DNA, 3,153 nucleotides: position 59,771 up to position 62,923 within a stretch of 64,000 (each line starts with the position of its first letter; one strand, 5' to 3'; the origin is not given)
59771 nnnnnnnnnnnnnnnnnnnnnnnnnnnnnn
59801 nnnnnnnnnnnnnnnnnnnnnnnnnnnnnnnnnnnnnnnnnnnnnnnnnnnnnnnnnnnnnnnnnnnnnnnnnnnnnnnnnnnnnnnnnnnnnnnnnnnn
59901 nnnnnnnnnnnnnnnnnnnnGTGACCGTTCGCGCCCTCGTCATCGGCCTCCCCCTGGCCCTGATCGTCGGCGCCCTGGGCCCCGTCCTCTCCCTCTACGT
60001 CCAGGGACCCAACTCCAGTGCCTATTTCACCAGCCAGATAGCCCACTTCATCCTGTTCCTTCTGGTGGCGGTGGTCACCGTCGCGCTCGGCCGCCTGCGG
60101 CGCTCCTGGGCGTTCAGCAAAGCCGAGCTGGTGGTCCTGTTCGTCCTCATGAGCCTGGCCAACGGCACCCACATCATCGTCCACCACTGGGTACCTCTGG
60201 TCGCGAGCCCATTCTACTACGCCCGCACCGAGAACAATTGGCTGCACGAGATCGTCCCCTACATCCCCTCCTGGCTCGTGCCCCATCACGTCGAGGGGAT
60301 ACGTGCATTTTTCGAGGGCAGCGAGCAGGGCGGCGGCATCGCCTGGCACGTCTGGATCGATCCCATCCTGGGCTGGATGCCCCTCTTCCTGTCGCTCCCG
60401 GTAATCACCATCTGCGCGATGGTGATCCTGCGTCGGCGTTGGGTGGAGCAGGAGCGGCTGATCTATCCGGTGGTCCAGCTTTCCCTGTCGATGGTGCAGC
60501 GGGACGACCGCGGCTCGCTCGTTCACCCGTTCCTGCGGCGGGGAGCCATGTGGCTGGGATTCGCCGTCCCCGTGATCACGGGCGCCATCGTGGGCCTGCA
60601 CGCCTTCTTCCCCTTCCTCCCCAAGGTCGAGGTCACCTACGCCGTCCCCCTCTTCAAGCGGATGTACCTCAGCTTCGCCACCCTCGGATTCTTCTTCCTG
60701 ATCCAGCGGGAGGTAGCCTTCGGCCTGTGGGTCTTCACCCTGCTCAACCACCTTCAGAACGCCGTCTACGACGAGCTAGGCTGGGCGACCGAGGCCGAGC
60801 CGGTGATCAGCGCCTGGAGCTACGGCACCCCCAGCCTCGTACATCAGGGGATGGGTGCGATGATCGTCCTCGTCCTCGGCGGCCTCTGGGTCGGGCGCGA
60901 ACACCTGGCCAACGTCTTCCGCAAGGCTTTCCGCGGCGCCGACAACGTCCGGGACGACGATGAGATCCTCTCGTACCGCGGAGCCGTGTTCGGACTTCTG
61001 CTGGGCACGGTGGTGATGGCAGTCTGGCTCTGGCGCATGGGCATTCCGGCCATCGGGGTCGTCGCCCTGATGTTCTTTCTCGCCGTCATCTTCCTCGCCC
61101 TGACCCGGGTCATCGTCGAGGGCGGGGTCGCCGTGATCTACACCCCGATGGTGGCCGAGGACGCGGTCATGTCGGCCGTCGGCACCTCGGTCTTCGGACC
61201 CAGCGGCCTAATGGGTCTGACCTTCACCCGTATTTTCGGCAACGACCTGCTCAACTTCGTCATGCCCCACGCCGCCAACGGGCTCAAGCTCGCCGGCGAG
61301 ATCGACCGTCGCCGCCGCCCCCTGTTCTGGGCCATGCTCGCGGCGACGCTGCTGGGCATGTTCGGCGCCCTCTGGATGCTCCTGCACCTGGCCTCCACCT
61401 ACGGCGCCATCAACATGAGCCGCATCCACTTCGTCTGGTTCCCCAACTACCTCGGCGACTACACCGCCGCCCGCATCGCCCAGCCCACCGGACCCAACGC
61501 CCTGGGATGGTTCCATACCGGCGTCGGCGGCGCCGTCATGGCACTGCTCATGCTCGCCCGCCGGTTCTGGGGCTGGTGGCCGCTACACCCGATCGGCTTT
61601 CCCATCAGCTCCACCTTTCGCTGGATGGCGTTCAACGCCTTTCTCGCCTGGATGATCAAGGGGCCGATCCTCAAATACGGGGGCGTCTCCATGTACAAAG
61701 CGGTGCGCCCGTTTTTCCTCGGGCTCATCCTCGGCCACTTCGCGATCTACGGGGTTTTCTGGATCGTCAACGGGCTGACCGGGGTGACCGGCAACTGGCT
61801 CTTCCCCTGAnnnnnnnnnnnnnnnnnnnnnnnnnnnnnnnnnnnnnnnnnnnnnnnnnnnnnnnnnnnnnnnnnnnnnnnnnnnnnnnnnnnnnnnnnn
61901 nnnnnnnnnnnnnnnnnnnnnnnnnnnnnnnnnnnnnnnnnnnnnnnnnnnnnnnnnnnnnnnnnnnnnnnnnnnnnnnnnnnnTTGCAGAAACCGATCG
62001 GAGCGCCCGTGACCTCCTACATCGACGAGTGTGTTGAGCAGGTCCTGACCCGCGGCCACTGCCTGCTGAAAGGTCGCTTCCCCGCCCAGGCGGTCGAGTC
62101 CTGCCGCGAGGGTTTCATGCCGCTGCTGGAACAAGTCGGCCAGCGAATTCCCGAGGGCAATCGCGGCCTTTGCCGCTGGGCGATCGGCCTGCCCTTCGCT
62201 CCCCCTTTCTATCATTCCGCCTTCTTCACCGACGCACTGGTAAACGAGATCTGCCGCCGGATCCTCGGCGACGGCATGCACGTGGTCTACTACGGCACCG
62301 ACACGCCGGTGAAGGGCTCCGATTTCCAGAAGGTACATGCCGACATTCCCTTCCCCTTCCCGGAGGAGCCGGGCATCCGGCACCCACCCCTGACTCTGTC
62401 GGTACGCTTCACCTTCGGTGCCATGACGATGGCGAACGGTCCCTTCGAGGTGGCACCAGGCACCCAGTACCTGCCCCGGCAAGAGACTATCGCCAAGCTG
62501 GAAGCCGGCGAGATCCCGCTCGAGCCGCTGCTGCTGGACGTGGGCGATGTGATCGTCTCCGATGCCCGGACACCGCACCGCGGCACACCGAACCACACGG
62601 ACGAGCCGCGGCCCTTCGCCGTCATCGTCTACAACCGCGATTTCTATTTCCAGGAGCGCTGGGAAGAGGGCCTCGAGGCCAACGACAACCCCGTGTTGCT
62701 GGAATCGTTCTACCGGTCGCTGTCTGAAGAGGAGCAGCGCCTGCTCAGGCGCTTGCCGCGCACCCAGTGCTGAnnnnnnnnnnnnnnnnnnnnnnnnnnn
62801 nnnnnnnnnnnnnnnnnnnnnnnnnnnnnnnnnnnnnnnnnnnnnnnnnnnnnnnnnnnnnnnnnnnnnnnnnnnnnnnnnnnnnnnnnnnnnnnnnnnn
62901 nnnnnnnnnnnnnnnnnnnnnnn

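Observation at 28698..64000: Ten PhyH-family Fe(II)/2-oxoglutarate dioxygenase paralogues in 36 kb, seven of them in the last 11 kb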

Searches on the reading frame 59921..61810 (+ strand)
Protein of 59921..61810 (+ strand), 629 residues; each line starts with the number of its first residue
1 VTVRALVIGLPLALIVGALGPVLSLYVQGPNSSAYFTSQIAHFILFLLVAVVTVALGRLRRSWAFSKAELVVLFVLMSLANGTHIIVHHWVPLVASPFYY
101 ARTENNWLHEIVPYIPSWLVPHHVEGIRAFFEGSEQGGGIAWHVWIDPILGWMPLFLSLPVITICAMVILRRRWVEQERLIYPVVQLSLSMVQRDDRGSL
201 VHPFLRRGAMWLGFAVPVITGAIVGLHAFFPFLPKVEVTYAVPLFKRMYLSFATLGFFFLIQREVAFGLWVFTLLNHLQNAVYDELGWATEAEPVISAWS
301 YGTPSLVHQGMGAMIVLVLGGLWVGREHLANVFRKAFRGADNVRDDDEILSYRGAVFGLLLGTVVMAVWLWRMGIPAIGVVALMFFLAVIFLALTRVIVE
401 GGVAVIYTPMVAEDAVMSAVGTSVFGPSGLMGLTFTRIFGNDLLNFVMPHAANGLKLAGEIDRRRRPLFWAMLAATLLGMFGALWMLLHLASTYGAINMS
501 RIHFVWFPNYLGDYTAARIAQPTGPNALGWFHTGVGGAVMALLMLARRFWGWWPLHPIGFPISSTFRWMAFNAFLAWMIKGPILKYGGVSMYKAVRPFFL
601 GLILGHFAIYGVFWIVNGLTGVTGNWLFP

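Call 10: search_protein_families(library=pfam, proteins=[window:59921-61810:+], max_evalue=0.001)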
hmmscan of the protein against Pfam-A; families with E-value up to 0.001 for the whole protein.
window:59921-61810:+ (629 aa): 2 families
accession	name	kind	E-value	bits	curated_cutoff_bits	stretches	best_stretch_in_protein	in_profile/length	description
PF20581.3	DUF6785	-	3.7e-108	362.6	25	1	2-495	1-498/498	Family of unknown function (DUF6785)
PF20580.3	DUF6784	-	3.1e-22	79.1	26.4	1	530-621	1-94/101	Domain of unknown function (DUF6784)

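Call 16: find_related_loci(query=window:59921-61810:+, collection=genome_contigs, flank=10000)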
Query window:59921-61810:+ (629 aa) in genome_contigs; peptide patterns used: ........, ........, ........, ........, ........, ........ (x = any residue, [..] = any of these).
43 stretches matched a pattern; 5 encode a relative of the query (tblastn E <= 1e-3); 5 distinct loci.
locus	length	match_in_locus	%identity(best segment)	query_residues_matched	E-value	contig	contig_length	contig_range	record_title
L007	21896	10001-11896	52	1-627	0e+0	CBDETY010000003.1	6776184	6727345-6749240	MAG: Candidatus Latescibacterota bacterium isolate 4ecebec3-674b-4d24-a34d-cb651c760dca genome assembly, contig: contig_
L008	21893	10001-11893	38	3-627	1e-125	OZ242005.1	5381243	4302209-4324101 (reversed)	MAG: Candidatus Latescibacterota bacterium isolate 4361563e-baaa-404a-b280-629f4181b36f genome assembly, chromosome: 1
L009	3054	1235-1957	75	388-628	2e-121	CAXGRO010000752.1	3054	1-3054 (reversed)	MAG TPA_asm: uncultured bacterium isolate ERR594323_concoct_206 genome assembly, contig: ERZ8580415.62446, whole genome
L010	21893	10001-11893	36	2-627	9e-117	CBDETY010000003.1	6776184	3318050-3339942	MAG: Candidatus Latescibacterota bacterium isolate 4ecebec3-674b-4d24-a34d-cb651c760dca genome assembly, contig: contig_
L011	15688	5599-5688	57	359-388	3e-4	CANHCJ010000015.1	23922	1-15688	MAG: Rhodospirillales bacterium isolate RE-15aug16-92 genome assembly, contig: RE-15aug16-C2376, whole genome shotgun se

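Call 37: search_protein_families(library=ncbifam, proteins=[window:59921-61810:+], max_evalue=0.001)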
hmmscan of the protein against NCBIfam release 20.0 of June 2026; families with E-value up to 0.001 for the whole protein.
window:59921-61810:+ (629 aa): 0 families

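Call 102: search_solved_structures(query=window:59921-61810:+, max_evalue=1)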
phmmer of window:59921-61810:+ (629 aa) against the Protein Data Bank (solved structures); distinct sequences matched with E-value up to 1: 1.
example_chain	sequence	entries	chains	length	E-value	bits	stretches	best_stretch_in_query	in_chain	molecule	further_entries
5ldd_A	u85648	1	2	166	0.8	11.2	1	16-77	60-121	Mon1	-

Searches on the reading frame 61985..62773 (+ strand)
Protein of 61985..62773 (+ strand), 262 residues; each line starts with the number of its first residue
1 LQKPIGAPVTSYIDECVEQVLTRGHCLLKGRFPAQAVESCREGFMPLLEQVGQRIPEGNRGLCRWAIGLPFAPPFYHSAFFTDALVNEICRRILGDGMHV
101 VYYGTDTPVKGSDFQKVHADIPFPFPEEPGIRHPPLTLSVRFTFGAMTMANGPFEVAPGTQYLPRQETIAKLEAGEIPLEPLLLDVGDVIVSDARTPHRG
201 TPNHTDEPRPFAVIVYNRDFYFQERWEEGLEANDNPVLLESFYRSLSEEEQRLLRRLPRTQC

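Call 3: search_protein_families(library=pfam, proteins=[window:61985-62773:+], max_evalue=0.01)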
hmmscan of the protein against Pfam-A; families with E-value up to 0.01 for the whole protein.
window:61985-62773:+ (262 aa): 1 family
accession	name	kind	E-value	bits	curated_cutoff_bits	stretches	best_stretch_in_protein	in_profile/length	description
PF05721.19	PhyH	-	2.4e-11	44.7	22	1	85-210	70-212/213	Phytanoyl-CoA dioxygenase (PhyH)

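Call 29: find_encoding_contigs(protein=window:62009-62773:+, flank=10000, max_places=3)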
Protein window:62009-62773:+ (254 aa): 16 contigs read that carry it; 3 places shown.
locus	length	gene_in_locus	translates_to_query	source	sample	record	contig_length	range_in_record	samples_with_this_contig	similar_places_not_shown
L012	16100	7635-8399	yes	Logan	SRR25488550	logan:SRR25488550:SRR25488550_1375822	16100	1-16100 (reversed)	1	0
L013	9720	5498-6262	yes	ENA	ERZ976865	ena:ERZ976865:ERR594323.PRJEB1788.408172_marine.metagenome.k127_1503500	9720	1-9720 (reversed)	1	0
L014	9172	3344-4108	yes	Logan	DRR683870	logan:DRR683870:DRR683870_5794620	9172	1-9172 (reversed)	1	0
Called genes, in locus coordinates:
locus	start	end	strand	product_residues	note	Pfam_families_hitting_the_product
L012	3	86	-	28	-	?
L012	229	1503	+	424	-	PF00155:Aminotran_1_2, PF01041:DegT_DnrJ_EryC1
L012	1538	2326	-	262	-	PF05721:PhyH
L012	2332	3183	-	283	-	PF05721:PhyH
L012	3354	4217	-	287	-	-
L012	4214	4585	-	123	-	-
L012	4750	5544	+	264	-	PF05721:PhyH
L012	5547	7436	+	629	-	PF20581:DUF6785, PF20580:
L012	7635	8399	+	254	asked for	PF05721:PhyH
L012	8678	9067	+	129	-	-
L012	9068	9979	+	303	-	-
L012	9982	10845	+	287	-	-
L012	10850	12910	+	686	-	PF05378:Hydant_A_N, PF01968:Hydantoinase_A, PF19278:Hydant_A_C (weak)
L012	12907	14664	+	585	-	PF02538:Hydantoinase_B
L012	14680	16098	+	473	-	?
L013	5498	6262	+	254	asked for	PF05721:PhyH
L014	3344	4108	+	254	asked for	PF05721:PhyH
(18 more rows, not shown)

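Call 30: search_protein_families(library=pfam, proteins=[L012:9068-9979:+, L012:9982-10845:+, L012:8678-9067:+, L012:4214-4585:-, L012:14680-16098:+, L012:3354-4217:-], max_evalue=0.1)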
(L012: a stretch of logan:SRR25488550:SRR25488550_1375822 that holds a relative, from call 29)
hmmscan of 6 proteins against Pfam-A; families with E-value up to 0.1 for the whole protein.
L012:9068-9979:+ (303 aa): 1 family
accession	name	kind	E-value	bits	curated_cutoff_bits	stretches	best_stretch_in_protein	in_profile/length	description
PF05721.19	PhyH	-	0.011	16.5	22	1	57-141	57-150/213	Phytanoyl-CoA dioxygenase (PhyH)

L012:9982-10845:+ (287 aa): 1 family
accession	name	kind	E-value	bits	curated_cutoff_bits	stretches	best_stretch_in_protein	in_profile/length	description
PF05721.19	PhyH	-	0.00014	22.6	22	1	46-238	1-209/213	Phytanoyl-CoA dioxygenase (PhyH)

L012:8678-9067:+ (129 aa): 0 families

L012:4214-4585:- (123 aa): 1 family
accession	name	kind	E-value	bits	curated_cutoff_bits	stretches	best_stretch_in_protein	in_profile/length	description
PF06224.18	AlkZ-like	-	0.056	13.5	25.9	1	14-96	89-161/329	DNA glycosylase AlkZ-like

L012:14680-16098:+ (473 aa): 0 families

L012:3354-4217:- (287 aa): 1 family
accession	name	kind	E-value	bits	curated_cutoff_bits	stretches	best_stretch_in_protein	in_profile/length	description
PF05721.19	PhyH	-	6.6e-05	23.7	22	1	66-195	63-211/213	Phytanoyl-CoA dioxygenase (PhyH)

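Call 36: search_protein_families(library=ncbifam, proteins=[window:62009-62773:+, L012:9068-9979:+], max_evalue=0.01)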
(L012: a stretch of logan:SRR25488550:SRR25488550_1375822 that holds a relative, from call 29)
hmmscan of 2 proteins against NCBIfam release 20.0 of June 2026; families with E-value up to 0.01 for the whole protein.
window:62009-62773:+ (254 aa): 1 family
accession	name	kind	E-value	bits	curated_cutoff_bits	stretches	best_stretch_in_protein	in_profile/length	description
NF052437.1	MPhHdxlPhnYGIM8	equivalog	0.0091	15.5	500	0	152-209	157-214/260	methylphosphonate hydroxylase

L012:9068-9979:+ (303 aa): 0 families

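Call 37: search_protein_families(library=ncbifam, proteins=[L012:9982-10845:+, L012:10850-12910:+, L012:12907-14664:+, L012:14680-16098:+], max_evalue=0.001)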
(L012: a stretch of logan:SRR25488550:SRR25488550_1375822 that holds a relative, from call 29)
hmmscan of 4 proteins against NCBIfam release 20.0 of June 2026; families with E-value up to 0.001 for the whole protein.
L012:9982-10845:+ (287 aa): 0 families

L012:10850-12910:+ (686 aa): 3 families
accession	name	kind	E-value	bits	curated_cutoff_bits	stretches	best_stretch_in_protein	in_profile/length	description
NF050156.1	CapLactmsAlpCapA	equivalog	4.4e-148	494.6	1000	1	5-682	3-686/689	caprolactamase subunit alpha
NF042975.2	AcphenoCarb_ApcC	equivalog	4.7e-80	269.7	1500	1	5-670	11-698/733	acetophenone carboxylase subunit gamma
NF042960.1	AcphenoCarb_ApcA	equivalog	7.2e-62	209.6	1250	1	5-679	4-653/658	acetophenone carboxylase subunit alpha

L012:12907-14664:+ (585 aa): 2 families
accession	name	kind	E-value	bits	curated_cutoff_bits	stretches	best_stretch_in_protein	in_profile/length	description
NF050157.1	CapLactmsBetCapB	equivalog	4e-106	355.5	1000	1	10-577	1-574/577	caprolactamase subunit beta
NF042976.1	AcphenoCarb_ApcD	equivalog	3.9e-33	114.7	1500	2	62-454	78-484/685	acetophenone carboxylase subunit delta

L012:14680-16098:+ (473 aa): 0 families

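Call 79: search_solved_structures(query=window:62009-62773:+, max_evalue=0.01)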
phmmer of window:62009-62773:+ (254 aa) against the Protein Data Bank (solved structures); distinct sequences matched with E-value up to 0.01: 15.
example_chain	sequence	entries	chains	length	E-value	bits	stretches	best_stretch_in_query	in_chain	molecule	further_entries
6s0u_A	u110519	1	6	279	2.5e-12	50.2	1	64-212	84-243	Kanamycin B dioxygenase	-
6s0r_A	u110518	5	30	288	2.7e-12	50.1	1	64-212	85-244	Kanamycin B dioxygenase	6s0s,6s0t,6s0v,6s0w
7cl2_A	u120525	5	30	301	3e-12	49.9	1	64-212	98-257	Kanamycin B dioxygenase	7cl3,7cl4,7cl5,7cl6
4xaa_A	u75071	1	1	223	0.00017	24.5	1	142-208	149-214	Putative oxygenase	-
9les_A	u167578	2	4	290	0.00099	22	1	16-207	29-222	Verruculogen synthase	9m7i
9ler_A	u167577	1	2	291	0.00099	22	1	16-207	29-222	Verruculogen synthase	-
6ec3_A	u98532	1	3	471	0.0012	21.8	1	139-208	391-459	Methyltransferase domain-containing protein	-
7etk_A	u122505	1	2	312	0.0012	21.8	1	16-207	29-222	Verruculogen synthase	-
4y5s_A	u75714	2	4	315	0.0012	21.8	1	16-207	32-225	Verruculogen synthase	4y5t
7wsb_A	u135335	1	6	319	0.0013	21.7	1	16-207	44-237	Verruculogen synthase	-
7etl_A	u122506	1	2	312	0.0013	21.6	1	16-207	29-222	Verruculogen synthase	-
6oxj_A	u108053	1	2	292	0.0014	21.5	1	16-207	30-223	Verruculogen synthase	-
7de0_B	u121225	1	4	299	0.0014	21.5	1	16-207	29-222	FtmOx1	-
9j1h_A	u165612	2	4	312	0.0015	21.4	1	16-207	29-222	Verruculogen synthase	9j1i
6oxh_A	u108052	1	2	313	0.0017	21.2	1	16-207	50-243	Verruculogen synthase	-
